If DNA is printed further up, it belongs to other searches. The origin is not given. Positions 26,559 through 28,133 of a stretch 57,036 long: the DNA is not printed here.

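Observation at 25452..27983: Single-polypeptide fusion of a KMO/VioC-like flavin monooxygenase with a Glu/Leu/Phe/Val-type amino-acid dehydrogenase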

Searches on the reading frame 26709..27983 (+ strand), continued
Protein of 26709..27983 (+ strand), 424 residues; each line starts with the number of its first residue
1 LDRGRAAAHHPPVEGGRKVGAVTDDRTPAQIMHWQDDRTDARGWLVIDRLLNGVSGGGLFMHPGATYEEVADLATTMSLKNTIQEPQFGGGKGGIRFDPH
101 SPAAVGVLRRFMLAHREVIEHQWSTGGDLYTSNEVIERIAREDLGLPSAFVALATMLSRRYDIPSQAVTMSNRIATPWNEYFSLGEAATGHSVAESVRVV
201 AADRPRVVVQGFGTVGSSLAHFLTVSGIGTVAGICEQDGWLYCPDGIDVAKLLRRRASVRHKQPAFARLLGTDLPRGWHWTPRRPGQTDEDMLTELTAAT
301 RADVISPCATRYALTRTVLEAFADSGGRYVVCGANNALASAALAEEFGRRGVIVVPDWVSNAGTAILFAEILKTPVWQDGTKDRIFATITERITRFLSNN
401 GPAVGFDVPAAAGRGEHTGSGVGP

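Call 55: search_protein_families(library=ncbifam, proteins=[P0177, P0185, P0200, P0190, L007:9327-10280:+], max_evalue=0.00001)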
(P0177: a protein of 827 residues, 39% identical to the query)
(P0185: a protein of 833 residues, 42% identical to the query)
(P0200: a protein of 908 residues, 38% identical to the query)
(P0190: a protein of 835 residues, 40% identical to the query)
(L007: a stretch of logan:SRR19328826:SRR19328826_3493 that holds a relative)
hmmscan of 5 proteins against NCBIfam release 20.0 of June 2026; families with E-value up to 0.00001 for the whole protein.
P0177 (827 aa): 9 families
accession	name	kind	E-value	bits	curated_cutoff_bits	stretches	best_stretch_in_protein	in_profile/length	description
NF006330.0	PRK08560.1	equivalog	9.4e-89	297.8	220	1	491-821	4-340/342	tyrosine--tRNA ligase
TIGR00233.1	trpS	equivalog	1e-24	87.5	176.75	1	519-819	2-304/328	tryptophan--tRNA ligase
TIGR00234.1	tyrS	equivalog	2.1e-18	66.6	113.8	1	503-741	16-274/406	tyrosine--tRNA ligase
NF041398.1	GluDhGdhB_Halo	equivalog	3.1e-15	56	620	1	212-282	206-276/410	glutamate dehydrogenase GdhB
NF040817.1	GdhA_Arch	equivalog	1.4e-14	54.2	750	1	11-268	11-267/419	glutamate dehydrogenase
NF008927.0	PRK12285.1-4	equivalog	2.7e-14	53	478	1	522-744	76-294/385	tryptophan--tRNA ligase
NF008925.0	PRK12285.1-2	equivalog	2.7e-12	46.3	451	1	524-735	67-276/365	tryptophan--tRNA ligase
NF008922.0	PRK12283.1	equivalog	8.7e-07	28.2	572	0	524-685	8-165/400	tryptophan--tRNA ligase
NF006929.0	PRK09414.1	equivalog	9.5e-06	24.8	536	0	212-276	231-294/445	NADP-specific glutamate dehydrogenase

P0185 (833 aa): 8 families
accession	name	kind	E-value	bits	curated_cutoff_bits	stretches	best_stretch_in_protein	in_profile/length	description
NF006330.0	PRK08560.1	equivalog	5.3e-86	288.7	220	1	483-823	4-339/342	tyrosine--tRNA ligase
TIGR00233.1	trpS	equivalog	1.3e-21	77.3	176.75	1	511-733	4-219/328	tryptophan--tRNA ligase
TIGR00234.1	tyrS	equivalog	1.1e-13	51.1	113.8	1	492-738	14-274/406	tyrosine--tRNA ligase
NF008925.0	PRK12285.1-2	equivalog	2.8e-11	43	451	1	514-732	67-276/365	tryptophan--tRNA ligase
NF041398.1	GluDhGdhB_Halo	equivalog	8.5e-10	38.1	620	0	26-78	60-112/410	glutamate dehydrogenase GdhB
NF008927.0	PRK12285.1-4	equivalog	2e-09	37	478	1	513-734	77-287/385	tryptophan--tRNA ligase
NF040817.1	GdhA_Arch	equivalog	9.9e-09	34.9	750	1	18-239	55-264/419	glutamate dehydrogenase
NF035922.1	Trp_DH_ScyB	equivalog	2.5e-06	26.8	600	0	38-209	49-192/346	tryptophan dehydrogenase ScyB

P0200 (908 aa): 9 families
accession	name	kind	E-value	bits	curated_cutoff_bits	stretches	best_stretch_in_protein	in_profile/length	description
NF006330.0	PRK08560.1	equivalog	3.6e-81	272.8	220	1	524-894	16-339/342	tyrosine--tRNA ligase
TIGR00234.1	tyrS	equivalog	7.8e-23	81.2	113.8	1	533-886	24-388/406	tyrosine--tRNA ligase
TIGR00233.1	trpS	equivalog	2.4e-21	76.4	176.75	1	546-765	4-224/328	tryptophan--tRNA ligase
NF008927.0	PRK12285.1-4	equivalog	6.5e-13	48.5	478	1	538-761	67-287/385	tryptophan--tRNA ligase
NF040817.1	GdhA_Arch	equivalog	3.1e-11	43.1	750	1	195-267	206-276/419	glutamate dehydrogenase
NF041398.1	GluDhGdhB_Halo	equivalog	1.9e-10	40.2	620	0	32-115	63-150/410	glutamate dehydrogenase GdhB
NF008925.0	PRK12285.1-2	equivalog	2.6e-09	36.5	451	1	546-759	64-276/365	tryptophan--tRNA ligase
NF008924.0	PRK12285.1-1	equivalog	3.5e-08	33.1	644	1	666-760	186-281/381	tryptophan--tRNA ligase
NF004912.0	PRK06270.1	equivalog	7.9e-06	25.5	373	0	201-259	3-70/343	homoserine dehydrogenase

P0190 (835 aa): 3 families
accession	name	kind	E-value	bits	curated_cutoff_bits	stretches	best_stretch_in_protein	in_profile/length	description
NF041398.1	GluDhGdhB_Halo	equivalog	1.7e-07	30.5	620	1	101-310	67-261/410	glutamate dehydrogenase GdhB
TIGR03081.1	metmalonyl_epim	equivalog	2.1e-07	31.5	114.95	0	651-757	1-97/129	methylmalonyl-CoA epimerase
TIGR01263.1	4HPPD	equivalog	1.5e-06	28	277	0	651-766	2-105/353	4-hydroxyphenylpyruvate dioxygenase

L007:9327-10280:+ (317 aa): 3 families
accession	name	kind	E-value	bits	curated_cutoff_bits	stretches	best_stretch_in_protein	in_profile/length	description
TIGR03081.1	metmalonyl_epim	equivalog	2.3e-10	41.1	114.95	1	12-149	1-129/129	methylmalonyl-CoA epimerase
NF050075.1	SMU1112c_YaeR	equivalog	3.3e-07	30.6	140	0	91-138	70-115/125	SMU1112c/YaeR family gloxylase I-like metalloprotein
TIGR01263.1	4HPPD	equivalog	8.4e-06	25.5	277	0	12-122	2-101/353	4-hydroxyphenylpyruvate dioxygenase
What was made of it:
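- On Tryptophan dehydrogenase ScyB family: It appears only as a 26.8-bit match, against a cut-off of 600, in the relative P0185 (call 55).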

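Call 59: find_encoding_contigs(protein=P0048, flank=10000, max_places=1)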
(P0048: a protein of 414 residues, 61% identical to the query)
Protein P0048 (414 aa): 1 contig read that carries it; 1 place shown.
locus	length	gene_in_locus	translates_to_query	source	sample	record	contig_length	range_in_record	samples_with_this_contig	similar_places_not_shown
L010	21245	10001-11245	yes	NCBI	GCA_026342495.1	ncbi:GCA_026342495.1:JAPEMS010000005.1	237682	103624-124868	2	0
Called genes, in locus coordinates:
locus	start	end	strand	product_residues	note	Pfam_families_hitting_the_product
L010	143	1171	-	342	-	PF13416:SBP_bac_8, PF13343:SBP_bac_6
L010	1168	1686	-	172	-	PF00694:Aconitase_C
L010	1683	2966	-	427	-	PF00330:Aconitase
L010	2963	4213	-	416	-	PF00682:HMGL-like, PF22617:HCS_D2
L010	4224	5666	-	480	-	PF05893:LuxC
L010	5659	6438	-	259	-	PF04443:LuxE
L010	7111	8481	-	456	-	PF01266:DAO (faint), PF01494:FAD_binding_3 (weak), PF12831:FAD_oxidored (weak)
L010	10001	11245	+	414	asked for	PF02812:ELFV_dehydrog_N, PF00208:ELFV_dehydrog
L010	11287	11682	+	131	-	PF07366:SnoaL, PF12680:SnoaL_2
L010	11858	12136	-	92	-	-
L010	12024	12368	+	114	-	PF08545:ACP_syn_III (weak)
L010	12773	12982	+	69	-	-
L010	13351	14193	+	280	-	PF00756:Esterase (faint), PF00561:Abhydrolase_1, PF12146:Hydrolase_4, PF12697:Abhydrolase_6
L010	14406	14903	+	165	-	-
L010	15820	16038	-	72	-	-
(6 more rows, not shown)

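Call 60: find_encoding_contigs(protein=P0052, flank=10000, max_places=1)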
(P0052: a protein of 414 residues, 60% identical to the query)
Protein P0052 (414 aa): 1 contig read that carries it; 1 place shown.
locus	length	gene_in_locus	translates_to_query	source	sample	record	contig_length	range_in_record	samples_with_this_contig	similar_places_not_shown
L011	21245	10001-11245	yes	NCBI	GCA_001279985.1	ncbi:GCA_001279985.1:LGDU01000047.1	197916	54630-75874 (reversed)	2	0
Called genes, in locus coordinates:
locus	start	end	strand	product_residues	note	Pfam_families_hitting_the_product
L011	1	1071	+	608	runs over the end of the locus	PF13522:GATase_6, PF13537:GATase_7, PF00733:Asn_synthase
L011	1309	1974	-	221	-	-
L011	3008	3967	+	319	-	PF27534:NovG_helical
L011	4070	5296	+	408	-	PF01266:DAO (faint), PF01494:FAD_binding_3, PF04820:Trp_halogenase (faint)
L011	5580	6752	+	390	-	PF21036:EryCIII-like_N, PF06722:EryCIII-like_C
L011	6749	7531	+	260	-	PF13489:Methyltransf_23, PF13847:Methyltransf_31 (weak), PF08241:Methyltransf_11, PF08242:Methyltransf_12, PF13649:Methyltransf_25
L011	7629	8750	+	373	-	PF01041:DegT_DnrJ_EryC1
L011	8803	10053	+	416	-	PF01266:DAO (faint), PF01494:FAD_binding_3, PF13450:NAD_binding_8 (weak)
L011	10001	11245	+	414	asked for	PF02812:ELFV_dehydrog_N, PF00208:ELFV_dehydrog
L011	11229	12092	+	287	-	PF03328:HpcH_HpaI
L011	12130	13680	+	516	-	PF01266:DAO (weak), PF04820:Trp_halogenase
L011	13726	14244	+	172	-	PF01613:Flavin_Reduct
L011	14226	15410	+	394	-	PF01041:DegT_DnrJ_EryC1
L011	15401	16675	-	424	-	PF00201:UDPGT, PF06722:EryCIII-like_C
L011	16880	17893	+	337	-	PF01073:3Beta_HSD, PF01370:Epimerase, PF02719:Polysacc_synt_2, PF04321:RmlD_sub_bind, PF07993:NAD_binding_4, PF16363:GDP_Man_Dehyd, PF13460:NAD_binding_10 (weak)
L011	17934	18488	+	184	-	-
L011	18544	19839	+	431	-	PF01565:FAD_binding_4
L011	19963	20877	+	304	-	-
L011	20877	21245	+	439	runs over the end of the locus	PF00999:Na_H_Exchanger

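Call 61: find_encoding_contigs(protein=P0066, flank=10000, max_places=1)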
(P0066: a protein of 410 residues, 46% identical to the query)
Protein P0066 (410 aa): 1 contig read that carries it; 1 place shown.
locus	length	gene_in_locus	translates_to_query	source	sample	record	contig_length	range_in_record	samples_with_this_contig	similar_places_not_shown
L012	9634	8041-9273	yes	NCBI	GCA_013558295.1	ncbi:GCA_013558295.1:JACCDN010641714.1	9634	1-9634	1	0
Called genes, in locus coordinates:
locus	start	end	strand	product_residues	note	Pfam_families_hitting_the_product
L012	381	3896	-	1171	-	PF00196:GerE, PF00931:NB-ARC, PF13424:TPR_12 (faint), PF07719:TPR_2 (faint), PF17874:TPR_MalT (faint)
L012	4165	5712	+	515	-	PF27054:Beta_methylindole_red_C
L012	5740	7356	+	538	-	-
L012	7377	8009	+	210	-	PF01810:LysE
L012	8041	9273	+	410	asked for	PF02812:ELFV_dehydrog_N, PF00208:ELFV_dehydrog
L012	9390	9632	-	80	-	?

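Call 69: search_protein_families(library=pfam, proteins=[P0217, P0187, P0191, P0192, P0201, P0202, P0203, P0204, P0205, P0219], max_evalue=0.00001)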
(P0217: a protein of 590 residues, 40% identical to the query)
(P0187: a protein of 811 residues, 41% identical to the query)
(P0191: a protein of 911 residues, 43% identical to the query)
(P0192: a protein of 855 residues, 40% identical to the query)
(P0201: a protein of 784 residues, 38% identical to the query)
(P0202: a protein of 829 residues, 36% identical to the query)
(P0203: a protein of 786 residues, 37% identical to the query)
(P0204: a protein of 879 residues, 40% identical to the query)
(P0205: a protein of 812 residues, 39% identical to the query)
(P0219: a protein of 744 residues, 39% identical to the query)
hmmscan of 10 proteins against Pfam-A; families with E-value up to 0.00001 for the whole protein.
P0217 (590 aa): 1 family
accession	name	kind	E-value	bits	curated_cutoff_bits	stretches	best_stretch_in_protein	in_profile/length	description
PF00208.27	ELFV_dehydrog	-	3e-11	43.9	23.4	1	363-562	8-174/241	Glutamate/Leucine/Phenylalanine/Valine dehydrogenase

P0187 (811 aa): 3 families
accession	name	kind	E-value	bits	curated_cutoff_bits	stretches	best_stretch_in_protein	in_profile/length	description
PF00579.31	tRNA-synt_1b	-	1.6e-44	152.9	21.1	1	497-782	4-288/292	tRNA synthetases class I (W and Y)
PF00208.27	ELFV_dehydrog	-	1.1e-16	61.7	23.4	1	161-422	8-230/241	Glutamate/Leucine/Phenylalanine/Valine dehydrogenase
PF02812.23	ELFV_dehydrog_N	-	1.2e-09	38.4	25.3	1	17-110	22-119/129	Glu/Leu/Phe/Val dehydrogenase, dimerisation domain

P0191 (911 aa): 3 families
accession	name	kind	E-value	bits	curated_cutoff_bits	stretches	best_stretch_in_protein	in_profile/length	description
PF00579.31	tRNA-synt_1b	-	1.9e-41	142.8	21.1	1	583-800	8-228/292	tRNA synthetases class I (W and Y)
PF02812.23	ELFV_dehydrog_N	-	1.1e-09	38.5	25.3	1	54-149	22-121/129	Glu/Leu/Phe/Val dehydrogenase, dimerisation domain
PF00208.27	ELFV_dehydrog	-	1.1e-08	35.6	23.4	1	198-394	8-145/241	Glutamate/Leucine/Phenylalanine/Valine dehydrogenase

P0192 (855 aa): 3 families
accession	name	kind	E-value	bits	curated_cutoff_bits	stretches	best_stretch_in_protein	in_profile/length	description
PF00579.31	tRNA-synt_1b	-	2.3e-38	132.6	21.1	1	535-829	7-290/292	tRNA synthetases class I (W and Y)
PF02812.23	ELFV_dehydrog_N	-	6e-13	49.1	25.3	1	20-120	21-125/129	Glu/Leu/Phe/Val dehydrogenase, dimerisation domain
PF00208.27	ELFV_dehydrog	-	2.4e-12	47.5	23.4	1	212-418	24-175/241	Glutamate/Leucine/Phenylalanine/Valine dehydrogenase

P0201 (784 aa): 3 families
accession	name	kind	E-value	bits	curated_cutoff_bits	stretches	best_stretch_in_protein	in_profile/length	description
PF00208.27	ELFV_dehydrog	-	2.2e-10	41.1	23.4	1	183-348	8-145/241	Glutamate/Leucine/Phenylalanine/Valine dehydrogenase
PF00903.31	Glyoxalase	-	5e-10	40.3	20.6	1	619-729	1-98/121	Glyoxalase/Bleomycin resistance protein/Dioxygenase superfamily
PF13669.12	Glyoxalase_4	-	2e-06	28.5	27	0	621-732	1-99/109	Glyoxalase/Bleomycin resistance protein/Dioxygenase superfamily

P0202 (829 aa): 3 families
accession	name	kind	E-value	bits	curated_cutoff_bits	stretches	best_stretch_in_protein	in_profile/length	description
PF00579.31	tRNA-synt_1b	-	1.1e-42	146.8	21.1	1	521-803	5-291/292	tRNA synthetases class I (W and Y)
PF00208.27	ELFV_dehydrog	-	1.3e-23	84.5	23.4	1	178-387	8-174/241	Glutamate/Leucine/Phenylalanine/Valine dehydrogenase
PF02812.23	ELFV_dehydrog_N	-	2.1e-10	40.9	25.3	1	36-128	25-121/129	Glu/Leu/Phe/Val dehydrogenase, dimerisation domain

P0203 (786 aa): 4 families
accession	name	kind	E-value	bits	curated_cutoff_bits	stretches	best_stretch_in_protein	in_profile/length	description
PF00208.27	ELFV_dehydrog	-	5.8e-12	46.3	23.4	1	244-473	8-216/241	Glutamate/Leucine/Phenylalanine/Valine dehydrogenase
PF02812.23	ELFV_dehydrog_N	-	1e-09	38.6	25.3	1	98-201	21-127/129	Glu/Leu/Phe/Val dehydrogenase, dimerisation domain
PF00903.31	Glyoxalase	-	1.9e-07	31.9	20.6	1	621-754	3-120/121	Glyoxalase/Bleomycin resistance protein/Dioxygenase superfamily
PF13669.12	Glyoxalase_4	-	1.9e-06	28.5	27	1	621-730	1-97/109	Glyoxalase/Bleomycin resistance protein/Dioxygenase superfamily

P0204 (879 aa): 3 families
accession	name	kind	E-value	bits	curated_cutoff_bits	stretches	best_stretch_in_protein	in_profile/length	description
PF00579.31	tRNA-synt_1b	-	7.8e-32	111.2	21.1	1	552-781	7-231/292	tRNA synthetases class I (W and Y)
PF00208.27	ELFV_dehydrog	-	9e-10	39.1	23.4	1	207-338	33-135/241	Glutamate/Leucine/Phenylalanine/Valine dehydrogenase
PF02812.23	ELFV_dehydrog_N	-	4.3e-09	36.6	25.3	1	28-125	23-124/129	Glu/Leu/Phe/Val dehydrogenase, dimerisation domain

P0205 (812 aa): 4 families
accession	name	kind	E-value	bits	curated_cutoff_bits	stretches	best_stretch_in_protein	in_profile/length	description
PF00208.27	ELFV_dehydrog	-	1.3e-11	45.1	23.4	1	211-412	9-173/241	Glutamate/Leucine/Phenylalanine/Valine dehydrogenase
PF13669.12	Glyoxalase_4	-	3.1e-08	34.3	27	1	622-732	1-98/109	Glyoxalase/Bleomycin resistance protein/Dioxygenase superfamily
PF00903.31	Glyoxalase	-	4.7e-07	30.7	20.6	1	620-744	1-110/121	Glyoxalase/Bleomycin resistance protein/Dioxygenase superfamily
PF02812.23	ELFV_dehydrog_N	-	2.7e-06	27.6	25.3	1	60-155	18-111/129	Glu/Leu/Phe/Val dehydrogenase, dimerisation domain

P0219 (744 aa): 1 family
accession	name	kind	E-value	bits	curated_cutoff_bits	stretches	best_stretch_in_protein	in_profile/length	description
PF00208.27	ELFV_dehydrog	-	2.4e-16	60.6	23.4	1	113-316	7-173/241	Glutamate/Leucine/Phenylalanine/Valine dehydrogenase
